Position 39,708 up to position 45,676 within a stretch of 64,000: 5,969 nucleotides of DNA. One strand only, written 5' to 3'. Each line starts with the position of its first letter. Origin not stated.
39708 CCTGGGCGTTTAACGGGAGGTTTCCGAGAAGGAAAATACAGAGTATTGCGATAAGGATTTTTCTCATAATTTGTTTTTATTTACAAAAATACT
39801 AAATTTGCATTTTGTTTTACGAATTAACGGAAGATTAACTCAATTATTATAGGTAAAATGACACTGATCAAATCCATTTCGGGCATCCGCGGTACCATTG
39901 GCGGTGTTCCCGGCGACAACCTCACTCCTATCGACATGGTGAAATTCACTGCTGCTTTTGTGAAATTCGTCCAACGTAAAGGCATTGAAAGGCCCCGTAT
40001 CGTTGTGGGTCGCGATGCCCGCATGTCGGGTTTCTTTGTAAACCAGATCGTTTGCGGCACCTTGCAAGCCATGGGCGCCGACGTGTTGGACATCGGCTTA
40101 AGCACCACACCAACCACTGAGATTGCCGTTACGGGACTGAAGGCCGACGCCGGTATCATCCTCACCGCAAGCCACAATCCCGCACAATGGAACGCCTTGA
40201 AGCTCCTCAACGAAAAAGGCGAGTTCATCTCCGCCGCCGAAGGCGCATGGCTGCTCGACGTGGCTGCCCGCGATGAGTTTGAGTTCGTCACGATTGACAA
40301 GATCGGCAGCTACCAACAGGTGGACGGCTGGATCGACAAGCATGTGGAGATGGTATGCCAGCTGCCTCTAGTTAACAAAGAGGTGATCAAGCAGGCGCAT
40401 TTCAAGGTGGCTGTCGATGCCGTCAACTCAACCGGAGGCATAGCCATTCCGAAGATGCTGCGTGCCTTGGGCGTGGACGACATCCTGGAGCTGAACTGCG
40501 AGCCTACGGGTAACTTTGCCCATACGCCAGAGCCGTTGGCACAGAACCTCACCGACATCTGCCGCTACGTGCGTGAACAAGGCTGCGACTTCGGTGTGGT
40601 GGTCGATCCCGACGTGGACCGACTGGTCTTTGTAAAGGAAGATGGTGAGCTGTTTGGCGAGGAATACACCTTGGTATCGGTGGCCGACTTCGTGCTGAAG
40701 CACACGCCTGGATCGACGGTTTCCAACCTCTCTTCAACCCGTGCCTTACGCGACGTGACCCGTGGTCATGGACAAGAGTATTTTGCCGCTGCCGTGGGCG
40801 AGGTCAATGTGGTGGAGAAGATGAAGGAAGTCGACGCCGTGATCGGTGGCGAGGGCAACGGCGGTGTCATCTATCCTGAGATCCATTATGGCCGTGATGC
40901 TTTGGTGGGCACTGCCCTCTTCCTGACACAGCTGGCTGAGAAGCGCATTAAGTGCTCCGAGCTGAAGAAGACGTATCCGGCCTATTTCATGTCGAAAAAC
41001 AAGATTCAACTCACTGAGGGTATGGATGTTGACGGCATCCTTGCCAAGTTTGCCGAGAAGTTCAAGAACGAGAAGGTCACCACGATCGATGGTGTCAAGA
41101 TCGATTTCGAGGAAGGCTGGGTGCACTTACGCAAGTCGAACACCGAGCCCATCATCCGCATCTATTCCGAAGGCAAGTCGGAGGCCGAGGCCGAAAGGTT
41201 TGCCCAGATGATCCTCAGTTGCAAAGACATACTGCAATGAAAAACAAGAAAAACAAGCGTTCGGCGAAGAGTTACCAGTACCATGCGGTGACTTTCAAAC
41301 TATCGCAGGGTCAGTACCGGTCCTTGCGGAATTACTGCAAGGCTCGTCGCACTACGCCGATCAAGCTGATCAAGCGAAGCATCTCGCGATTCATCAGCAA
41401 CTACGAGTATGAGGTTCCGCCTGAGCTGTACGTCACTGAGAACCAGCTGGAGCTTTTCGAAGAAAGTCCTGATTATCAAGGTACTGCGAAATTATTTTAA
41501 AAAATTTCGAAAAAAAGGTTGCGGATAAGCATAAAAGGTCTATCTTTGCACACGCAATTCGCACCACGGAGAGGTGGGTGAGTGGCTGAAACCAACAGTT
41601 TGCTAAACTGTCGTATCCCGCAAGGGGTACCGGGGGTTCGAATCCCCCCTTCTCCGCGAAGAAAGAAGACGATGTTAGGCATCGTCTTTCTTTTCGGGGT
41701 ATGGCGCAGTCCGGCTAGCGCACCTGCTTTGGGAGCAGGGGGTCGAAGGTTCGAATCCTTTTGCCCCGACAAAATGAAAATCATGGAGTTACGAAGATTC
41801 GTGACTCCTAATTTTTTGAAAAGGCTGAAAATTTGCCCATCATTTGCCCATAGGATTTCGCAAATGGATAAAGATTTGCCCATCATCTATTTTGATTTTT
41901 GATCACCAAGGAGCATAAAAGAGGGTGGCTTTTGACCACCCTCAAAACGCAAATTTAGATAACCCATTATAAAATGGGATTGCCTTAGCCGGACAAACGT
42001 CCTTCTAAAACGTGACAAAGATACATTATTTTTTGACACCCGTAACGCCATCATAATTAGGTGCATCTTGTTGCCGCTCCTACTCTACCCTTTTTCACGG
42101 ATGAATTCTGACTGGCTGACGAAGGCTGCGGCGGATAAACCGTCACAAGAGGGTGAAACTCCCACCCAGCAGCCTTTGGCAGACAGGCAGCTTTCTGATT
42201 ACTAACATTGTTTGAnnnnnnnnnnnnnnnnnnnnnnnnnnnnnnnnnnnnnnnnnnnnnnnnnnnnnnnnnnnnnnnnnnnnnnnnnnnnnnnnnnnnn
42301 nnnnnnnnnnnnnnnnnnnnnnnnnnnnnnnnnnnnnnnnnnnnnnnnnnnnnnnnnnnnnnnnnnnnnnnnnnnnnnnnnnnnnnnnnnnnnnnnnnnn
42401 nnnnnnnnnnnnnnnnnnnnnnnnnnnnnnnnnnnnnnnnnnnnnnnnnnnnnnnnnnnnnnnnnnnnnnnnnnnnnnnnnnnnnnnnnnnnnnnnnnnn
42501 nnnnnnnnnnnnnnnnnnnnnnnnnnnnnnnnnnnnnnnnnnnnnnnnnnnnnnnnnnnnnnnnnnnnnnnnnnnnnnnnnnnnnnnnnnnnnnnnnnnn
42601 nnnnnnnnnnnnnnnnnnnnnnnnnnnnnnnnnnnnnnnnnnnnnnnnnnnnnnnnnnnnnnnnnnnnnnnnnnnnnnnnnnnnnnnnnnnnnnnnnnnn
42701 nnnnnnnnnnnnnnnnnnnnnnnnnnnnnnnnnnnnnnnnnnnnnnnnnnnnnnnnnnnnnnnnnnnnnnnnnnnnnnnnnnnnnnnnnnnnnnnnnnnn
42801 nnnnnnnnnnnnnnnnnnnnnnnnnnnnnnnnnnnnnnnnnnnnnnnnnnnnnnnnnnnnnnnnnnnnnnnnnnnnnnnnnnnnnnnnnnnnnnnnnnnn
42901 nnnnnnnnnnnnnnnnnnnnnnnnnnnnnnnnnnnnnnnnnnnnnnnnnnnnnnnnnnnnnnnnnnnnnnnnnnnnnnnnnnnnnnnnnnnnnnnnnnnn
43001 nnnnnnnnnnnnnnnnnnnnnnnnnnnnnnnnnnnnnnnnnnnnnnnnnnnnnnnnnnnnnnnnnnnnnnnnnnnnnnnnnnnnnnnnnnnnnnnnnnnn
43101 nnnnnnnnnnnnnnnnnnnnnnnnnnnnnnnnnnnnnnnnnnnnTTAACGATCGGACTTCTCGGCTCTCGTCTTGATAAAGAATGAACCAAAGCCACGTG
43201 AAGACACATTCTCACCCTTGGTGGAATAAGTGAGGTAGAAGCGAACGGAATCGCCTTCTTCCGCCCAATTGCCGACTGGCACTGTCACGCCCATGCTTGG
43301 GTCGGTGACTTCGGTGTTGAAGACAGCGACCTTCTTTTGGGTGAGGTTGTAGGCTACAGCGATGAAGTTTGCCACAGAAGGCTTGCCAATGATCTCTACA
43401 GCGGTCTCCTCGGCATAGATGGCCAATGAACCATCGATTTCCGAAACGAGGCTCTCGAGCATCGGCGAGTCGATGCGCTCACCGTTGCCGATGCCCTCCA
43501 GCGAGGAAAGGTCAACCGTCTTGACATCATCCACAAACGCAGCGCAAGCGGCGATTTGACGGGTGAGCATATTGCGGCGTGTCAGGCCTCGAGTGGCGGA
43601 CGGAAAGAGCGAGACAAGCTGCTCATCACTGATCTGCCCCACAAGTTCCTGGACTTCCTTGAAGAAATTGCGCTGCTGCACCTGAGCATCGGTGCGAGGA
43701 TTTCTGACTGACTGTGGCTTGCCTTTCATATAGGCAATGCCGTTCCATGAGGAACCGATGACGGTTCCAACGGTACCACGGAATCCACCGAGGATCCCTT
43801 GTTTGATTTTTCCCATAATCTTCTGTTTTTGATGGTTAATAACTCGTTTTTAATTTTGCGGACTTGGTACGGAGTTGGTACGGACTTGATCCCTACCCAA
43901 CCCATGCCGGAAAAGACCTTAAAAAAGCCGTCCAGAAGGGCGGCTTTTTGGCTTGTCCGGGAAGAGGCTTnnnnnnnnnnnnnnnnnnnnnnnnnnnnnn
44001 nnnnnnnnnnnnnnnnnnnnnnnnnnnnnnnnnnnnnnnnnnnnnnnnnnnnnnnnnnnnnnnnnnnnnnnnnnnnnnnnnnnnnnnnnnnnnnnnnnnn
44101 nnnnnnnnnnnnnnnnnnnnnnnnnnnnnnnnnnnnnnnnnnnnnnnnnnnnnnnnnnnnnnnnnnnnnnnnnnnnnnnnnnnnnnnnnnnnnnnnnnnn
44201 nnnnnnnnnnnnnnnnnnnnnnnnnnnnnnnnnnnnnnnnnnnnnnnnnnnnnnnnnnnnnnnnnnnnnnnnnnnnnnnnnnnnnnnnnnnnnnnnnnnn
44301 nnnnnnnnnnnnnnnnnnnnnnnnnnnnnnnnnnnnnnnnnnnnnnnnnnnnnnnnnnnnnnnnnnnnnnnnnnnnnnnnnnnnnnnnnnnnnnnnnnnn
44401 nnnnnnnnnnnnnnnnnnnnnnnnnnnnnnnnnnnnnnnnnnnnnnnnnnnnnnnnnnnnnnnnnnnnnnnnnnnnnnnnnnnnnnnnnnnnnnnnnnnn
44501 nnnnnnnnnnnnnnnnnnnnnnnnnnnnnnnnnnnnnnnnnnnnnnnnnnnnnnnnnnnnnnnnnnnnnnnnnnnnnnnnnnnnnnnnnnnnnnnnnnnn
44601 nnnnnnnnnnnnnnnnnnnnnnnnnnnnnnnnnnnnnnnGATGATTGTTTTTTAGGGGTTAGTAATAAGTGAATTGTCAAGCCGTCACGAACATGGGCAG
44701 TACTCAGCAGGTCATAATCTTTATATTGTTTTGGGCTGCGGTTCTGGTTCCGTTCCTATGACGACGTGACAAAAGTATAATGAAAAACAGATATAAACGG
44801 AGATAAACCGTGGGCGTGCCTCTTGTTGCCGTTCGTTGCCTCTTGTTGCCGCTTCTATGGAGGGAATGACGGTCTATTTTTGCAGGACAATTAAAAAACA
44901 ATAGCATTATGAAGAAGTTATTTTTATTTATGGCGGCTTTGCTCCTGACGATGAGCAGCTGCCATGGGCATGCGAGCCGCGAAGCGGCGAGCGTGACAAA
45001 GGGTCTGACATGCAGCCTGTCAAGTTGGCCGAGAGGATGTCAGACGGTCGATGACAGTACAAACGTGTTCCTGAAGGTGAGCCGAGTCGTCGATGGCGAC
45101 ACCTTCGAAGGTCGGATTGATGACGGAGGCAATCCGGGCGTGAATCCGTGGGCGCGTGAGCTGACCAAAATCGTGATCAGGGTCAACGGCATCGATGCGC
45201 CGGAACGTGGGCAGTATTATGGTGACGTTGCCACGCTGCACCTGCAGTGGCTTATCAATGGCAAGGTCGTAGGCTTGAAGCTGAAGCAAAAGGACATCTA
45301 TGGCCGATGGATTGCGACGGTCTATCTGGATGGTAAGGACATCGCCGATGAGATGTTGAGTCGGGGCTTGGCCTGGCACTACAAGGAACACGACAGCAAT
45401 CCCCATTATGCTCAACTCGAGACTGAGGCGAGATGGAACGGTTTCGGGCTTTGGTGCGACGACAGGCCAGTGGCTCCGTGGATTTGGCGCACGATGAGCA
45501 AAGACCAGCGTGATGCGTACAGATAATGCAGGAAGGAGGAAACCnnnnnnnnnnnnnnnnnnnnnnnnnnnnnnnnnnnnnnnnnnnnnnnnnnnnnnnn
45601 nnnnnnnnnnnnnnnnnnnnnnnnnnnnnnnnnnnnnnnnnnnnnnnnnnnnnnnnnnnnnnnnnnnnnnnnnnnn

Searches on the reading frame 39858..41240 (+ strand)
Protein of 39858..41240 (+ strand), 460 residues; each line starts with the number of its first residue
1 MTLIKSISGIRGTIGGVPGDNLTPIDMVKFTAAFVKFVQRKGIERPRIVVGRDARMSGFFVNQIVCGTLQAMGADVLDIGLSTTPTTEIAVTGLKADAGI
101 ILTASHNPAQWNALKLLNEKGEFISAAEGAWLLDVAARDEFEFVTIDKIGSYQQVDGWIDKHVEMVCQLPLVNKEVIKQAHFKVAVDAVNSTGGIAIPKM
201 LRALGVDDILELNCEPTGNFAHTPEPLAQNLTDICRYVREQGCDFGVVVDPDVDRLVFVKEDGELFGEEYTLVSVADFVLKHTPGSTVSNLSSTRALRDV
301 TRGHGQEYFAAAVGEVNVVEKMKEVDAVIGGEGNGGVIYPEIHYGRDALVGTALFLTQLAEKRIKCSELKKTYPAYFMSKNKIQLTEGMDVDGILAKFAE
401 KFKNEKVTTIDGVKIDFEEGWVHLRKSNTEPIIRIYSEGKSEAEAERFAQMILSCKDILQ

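Call 28: search_protein_families(library=pfam, proteins=[window:39858-41240:+], max_evalue=0.01)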
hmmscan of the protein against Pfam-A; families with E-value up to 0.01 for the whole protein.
window:39858-41240:+ (460 aa): 4 families
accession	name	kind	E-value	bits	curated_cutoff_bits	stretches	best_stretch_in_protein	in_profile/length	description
PF02878.22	PGM_PMM_I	-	1.3e-26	93.3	22.5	1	8-138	7-133/138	Phosphoglucomutase/phosphomannomutase, alpha/beta/alpha domain I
PF02879.22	PGM_PMM_II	-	3.8e-23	82.4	29.3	1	171-263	12-103/103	Phosphoglucomutase/phosphomannomutase, alpha/beta/alpha domain II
PF02880.22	PGM_PMM_III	-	3.3e-17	63.1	20.7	1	271-373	5-112/115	Phosphoglucomutase/phosphomannomutase, alpha/beta/alpha domain III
PF00408.26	PGM_PMM_IV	-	4.5e-14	52.7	23.1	1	386-452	7-65/68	Phosphoglucomutase/phosphomannomutase, C-terminal domain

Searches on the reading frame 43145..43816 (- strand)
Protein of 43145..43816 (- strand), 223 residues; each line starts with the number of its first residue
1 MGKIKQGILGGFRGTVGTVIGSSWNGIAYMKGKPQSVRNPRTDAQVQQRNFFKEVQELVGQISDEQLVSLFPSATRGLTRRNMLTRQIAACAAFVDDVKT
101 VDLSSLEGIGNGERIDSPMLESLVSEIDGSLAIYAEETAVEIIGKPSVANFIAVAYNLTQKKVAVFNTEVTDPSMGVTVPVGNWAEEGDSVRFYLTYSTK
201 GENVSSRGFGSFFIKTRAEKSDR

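Call 27: search_protein_families(library=pfam, proteins=[window:43145-43816:-], max_evalue=0.01)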
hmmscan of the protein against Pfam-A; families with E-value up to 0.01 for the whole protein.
window:43145-43816:- (223 aa): 1 family
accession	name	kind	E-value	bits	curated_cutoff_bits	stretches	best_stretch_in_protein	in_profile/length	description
PF19781.4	DUF6266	-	5.4e-16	59.2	23.4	1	13-57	3-47/198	Family of unknown function (DUF6266)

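Call 54: search_protein_families(library=phrogs, proteins=[window:43145-43816:-], max_evalue=0.001)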
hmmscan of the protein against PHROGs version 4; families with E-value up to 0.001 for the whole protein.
window:43145-43816:- (223 aa): 0 families

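Call 79: find_homologous_proteins(query=window:43145-43816:-, max_evalue=0.00001)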
Query window:43145-43816:- (223 aa): 1387 proteins with E <= 0.00001 among 1656 candidates; the best 120 are listed.
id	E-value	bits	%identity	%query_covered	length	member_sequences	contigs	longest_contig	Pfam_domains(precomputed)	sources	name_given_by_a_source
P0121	4.1e-140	482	100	100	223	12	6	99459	PF19781.5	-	-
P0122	4.2e-137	472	98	100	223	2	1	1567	PF19781.5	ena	-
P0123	6.7e-119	413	84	100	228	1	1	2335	PF19781.5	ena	-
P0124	1.3e-118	412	84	100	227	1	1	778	PF19781.5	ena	-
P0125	1.8e-118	412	84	100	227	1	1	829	PF19781.5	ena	-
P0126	2.4e-118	411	83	100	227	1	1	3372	PF19781.5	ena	-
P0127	2.8e-118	411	83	100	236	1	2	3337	PF19781.5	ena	-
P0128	3.5e-118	411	83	100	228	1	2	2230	PF19781.5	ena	-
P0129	3.5e-118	411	83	100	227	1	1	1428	PF19781.5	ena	-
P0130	5.3e-118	410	83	100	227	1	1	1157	PF19781.5,PF00216.27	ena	-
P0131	8.6e-118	409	83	100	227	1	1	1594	PF19781.5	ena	-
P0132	9.0e-118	409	83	100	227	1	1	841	PF19781.5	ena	-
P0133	1.3e-117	409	83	100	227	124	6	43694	PF19781.5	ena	-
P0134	1.7e-117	408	83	100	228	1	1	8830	PF19781.5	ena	-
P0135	2.2e-117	408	83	100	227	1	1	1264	PF19781.5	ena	-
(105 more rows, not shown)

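Call 80: find_encoding_contigs(protein=P0121, flank=10000, max_places=6)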
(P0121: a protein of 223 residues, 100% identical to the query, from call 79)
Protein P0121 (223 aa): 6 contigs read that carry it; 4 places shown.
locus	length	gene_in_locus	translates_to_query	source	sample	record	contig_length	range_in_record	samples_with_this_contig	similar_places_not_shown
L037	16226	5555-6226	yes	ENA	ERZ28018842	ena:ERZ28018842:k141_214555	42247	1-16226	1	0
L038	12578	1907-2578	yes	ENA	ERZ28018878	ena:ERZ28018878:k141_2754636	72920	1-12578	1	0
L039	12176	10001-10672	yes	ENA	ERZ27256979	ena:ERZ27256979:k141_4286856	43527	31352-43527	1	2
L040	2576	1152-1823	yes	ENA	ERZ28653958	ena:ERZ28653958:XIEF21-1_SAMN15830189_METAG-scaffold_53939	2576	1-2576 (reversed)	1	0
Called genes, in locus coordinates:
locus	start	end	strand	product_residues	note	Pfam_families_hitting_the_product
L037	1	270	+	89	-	?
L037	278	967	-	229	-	PF00881:Nitroreductase (faint), PF14512:TM1586_NiRdase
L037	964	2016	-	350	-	PF02661:Fic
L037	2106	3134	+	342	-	PF25165:DUF7828 (faint)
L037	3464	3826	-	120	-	PF13539:Peptidase_M15_4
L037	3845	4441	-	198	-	PF00565:SNase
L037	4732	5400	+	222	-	PF19781:DUF6266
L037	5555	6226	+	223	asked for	PF19781:DUF6266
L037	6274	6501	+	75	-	-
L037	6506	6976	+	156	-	-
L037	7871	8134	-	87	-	-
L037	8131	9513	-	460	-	PF02878:PGM_PMM_I, PF02879:PGM_PMM_II, PF02880:PGM_PMM_III, PF00408:PGM_PMM_IV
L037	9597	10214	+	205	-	-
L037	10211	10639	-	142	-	PF13181:TPR_8 (faint), PF13432:TPR_16 (weak), PF13431:TPR_17 (faint), PF00515:TPR_1, PF07719:TPR_2 (weak), PF13414:TPR_11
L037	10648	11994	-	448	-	PF02878:PGM_PMM_I, PF02879:PGM_PMM_II, PF02880:PGM_PMM_III, PF00408:PGM_PMM_IV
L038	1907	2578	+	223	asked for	PF19781:DUF6266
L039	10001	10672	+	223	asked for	PF19781:DUF6266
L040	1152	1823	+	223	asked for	PF19781:DUF6266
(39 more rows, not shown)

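Call 91: predict_structure(alignment_id=A7)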
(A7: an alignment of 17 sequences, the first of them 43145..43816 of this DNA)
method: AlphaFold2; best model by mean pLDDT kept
length: 223 residues; sequences in the alignment: 17
mean_pLDDT: 67.3   pTM: 0.64
mean pLDDT of the five models: 67.3, 49.8, 47.3, 46.4, 46.3
residues with pLDDT >= 90: 0; 70-90: 120; 50-70: 60; < 50: 43
segments of 3 or more residues with pLDDT < 50: 1-36, 219-223
pLDDT, mean of each block of 10 residues (from residue 1): 31 31 37 48 77 88 86 81 86 79 78 66 66 70 71 84 83 70 71 74 56 59 34
secondary structure, 60 per line:
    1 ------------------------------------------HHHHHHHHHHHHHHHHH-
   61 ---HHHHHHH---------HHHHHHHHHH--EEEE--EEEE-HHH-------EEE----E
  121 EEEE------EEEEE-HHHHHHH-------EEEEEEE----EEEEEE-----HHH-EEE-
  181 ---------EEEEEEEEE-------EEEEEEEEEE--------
elements in order: H43-59 H64-70 H80-89 E92-95 E98-101 E113-115 E120-124 E131-135 H137-143 E151-157 E162-167 E177-179 E190-198 E206-215

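Call 94: fold_search(model_id=the predicted structure, library=pdb)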
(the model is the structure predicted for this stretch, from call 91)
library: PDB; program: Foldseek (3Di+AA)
matches with E <= 10: 1515; with E <= 0.001: 6
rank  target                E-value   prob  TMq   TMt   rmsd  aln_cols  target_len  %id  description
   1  3di3_B                5.1e-04  1.00  0.33  0.37   4.2       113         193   11  Crystal structure of the complex of human interleukin-7 with glycosylated human interleukin-7 receptor alpha ectodomai (released 2009-01-27)
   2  7ox5_E                5.7e-04  1.00  0.27  0.33   8.5       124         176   12  hIL-9:hIL-9Ra complex (released 2022-12-28)
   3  3bpn_B                8.3e-04  1.00  0.34  0.38   4.4       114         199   10  Crystal structure of the IL4-IL4R-IL13Ra ternary complex (released 2008-02-05)
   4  3di2_B                8.3e-04  1.00  0.32  0.36   6.1       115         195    9  Crystal structure of the complex of human interleukin-7 with unglycosylated human interleukin-7 receptor alpha ectodom (released 2009-01-27)
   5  2aew_B                8.3e-04  1.00  0.32  0.37   4.8       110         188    8  A model for growth hormone receptor activation based on subunit rotation within a receptor dimer (released 2005-11-01)
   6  3di2_D                1.0e-03  1.00  0.32  0.36   6.1       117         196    9  Crystal structure of the complex of human interleukin-7 with unglycosylated human interleukin-7 receptor alpha ectodom (released 2009-01-27)
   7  4y5v_C                1.1e-03  1.00  0.33  0.35   6.2       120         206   10  Diabody 305 complex with EpoR (released 2015-04-29)
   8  8k4q_A                1.2e-03  1.00  0.36  0.40   2.9       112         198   10  Crystal structure of nanobody HuNb103 bound to human interleukin-4 receptor subunit alpha (released 2024-06-26)
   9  5j11_B                1.3e-03  1.00  0.33  0.36   5.5       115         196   10  Structure of human TSLP in complex with TSLPR and IL-7Ralpha (released 2017-04-05)
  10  3up1_B                1.4e-03  1.00  0.32  0.36  12.1       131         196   10  Crystal structure of the unliganded human interleukin-7 receptor extracellular domain (released 2012-02-08)
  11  5j12_B                1.5e-03  1.00  0.33  0.37   4.1       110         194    6  Structure of human TSLP:TSLPR in complex with mouse IL-7Ralpha (released 2017-04-05)
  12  6p67_I                1.5e-03  1.00  0.31  0.36  11.9       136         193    8  Crystal Structure of a Complex of human IL-7Ralpha with an anti-IL-7Ralpha 2B8 Fab (released 2019-09-04)
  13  3bpl_B                1.6e-03  1.00  0.33  0.37   4.6       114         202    9  Crystal structure of the IL4-IL4R-Common Gamma ternary complex (released 2008-02-05)
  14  4wtx                  1.6e-03  1.00  0.32  0.62   4.2       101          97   17  Crystal structure of the fourth FnIII domain of integrin beta4 (released 2015-02-11)
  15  4nn7_B                1.7e-03  1.00  0.32  0.36   6.1       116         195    5  Cytokine receptor complex - Crystal form 2 (released 2014-03-19)
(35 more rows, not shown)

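Call 95: fold_search(model_id=the predicted structure, library=viral)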
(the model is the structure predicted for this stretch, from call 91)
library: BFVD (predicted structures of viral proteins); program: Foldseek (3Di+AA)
matches with E <= 10: 895; with E <= 0.001: 1
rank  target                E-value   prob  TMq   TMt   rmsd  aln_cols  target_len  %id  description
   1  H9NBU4                3.5e-04  0.99  0.29  0.16  12.5       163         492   13  (no name in the UniProt tables at hand)
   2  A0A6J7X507            1.5e-03  0.97  0.25  0.09   8.8       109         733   15  Uncharacterized protein [uncultured Caudovirales phage]
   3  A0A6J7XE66            1.5e-03  0.80  0.25  0.10  17.7       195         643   12  Uncharacterized protein [uncultured Caudovirales phage]
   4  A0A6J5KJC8            2.1e-03  1.00  0.31  0.32   4.3       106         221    8  Fibronectin type III [uncultured Caudovirales phage]
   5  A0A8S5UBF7            7.2e-03  0.90  0.27  0.26   5.4       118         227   12  Neurotoxin [Podoviridae sp. ctZkC8]
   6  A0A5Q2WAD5            7.2e-03  0.63  0.27  0.33  26.4       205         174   14  (no name in the UniProt tables at hand)
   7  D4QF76                1.1e-02  0.96  0.26  0.29   5.5       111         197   15  Uncharacterized protein [Aeropyrum pernix bacilliform virus 1 (isolate -/Japan/Tanaka/2005)]
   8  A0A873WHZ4            1.1e-02  0.94  0.27  0.54   5.3       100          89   14  Uncharacterized protein [Streptomyces phage Shady]
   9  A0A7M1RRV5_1          1.2e-02  0.85  0.24  0.05   9.4       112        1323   10  Internalin-like protein [uncultured phage cr52_1]
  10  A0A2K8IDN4            1.4e-02  0.89  0.27  0.40   7.8       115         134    9  Neck passage structure [Lactococcus phage LP9207]
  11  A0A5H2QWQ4            1.5e-02  0.85  0.27  0.10   7.2       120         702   18  (no name in the UniProt tables at hand)
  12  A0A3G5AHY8            1.5e-02  0.47  0.24  0.14  13.2       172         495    8  Uncharacterized protein [Sylvanvirus sp.]
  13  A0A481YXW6            1.7e-02  0.89  0.26  0.25   5.3       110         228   15  Fibronectin type-III domain-containing protein [Marseillevirus LCMAC201]
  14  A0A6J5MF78            1.9e-02  0.97  0.32  0.30  10.4       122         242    9  Fibronectin type III [uncultured Caudovirales phage]
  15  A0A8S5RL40            2.0e-02  0.54  0.21  0.39  11.4       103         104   12  Uncharacterized protein [virus sp. ctn3M15]
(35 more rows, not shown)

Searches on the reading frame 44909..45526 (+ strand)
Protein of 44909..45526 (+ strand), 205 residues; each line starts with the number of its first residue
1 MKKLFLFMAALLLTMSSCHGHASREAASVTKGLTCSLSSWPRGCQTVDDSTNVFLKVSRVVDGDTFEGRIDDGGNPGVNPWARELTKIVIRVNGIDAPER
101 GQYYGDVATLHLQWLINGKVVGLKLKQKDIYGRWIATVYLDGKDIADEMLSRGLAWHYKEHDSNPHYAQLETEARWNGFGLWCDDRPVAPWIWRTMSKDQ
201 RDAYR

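Call 27: search_protein_families(library=pfam, proteins=[window:44909-45526:+], max_evalue=0.01)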
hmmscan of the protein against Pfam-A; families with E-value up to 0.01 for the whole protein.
window:44909-45526:+ (205 aa): 1 family
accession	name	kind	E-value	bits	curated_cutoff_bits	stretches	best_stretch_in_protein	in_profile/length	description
PF00565.23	SNase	-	1.4e-17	64.5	21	1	90-183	2-106/107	Staphylococcal nuclease homologue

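Call 54: search_protein_families(library=phrogs, proteins=[window:44909-45526:+], max_evalue=0.001)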
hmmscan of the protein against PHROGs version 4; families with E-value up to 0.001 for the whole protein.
window:44909-45526:+ (205 aa): 3 families
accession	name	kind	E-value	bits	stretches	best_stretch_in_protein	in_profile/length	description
phrog_8809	-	unknown function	9.1e-19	67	1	37-201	1083-1249/2317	-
phrog_452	-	DNA, RNA and nucleotide metabolism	1.5e-16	61.8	1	49-165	64-184/201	endonuclease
phrog_20876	-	DNA, RNA and nucleotide metabolism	3.2e-08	33.9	1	51-155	164-269/395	nuclease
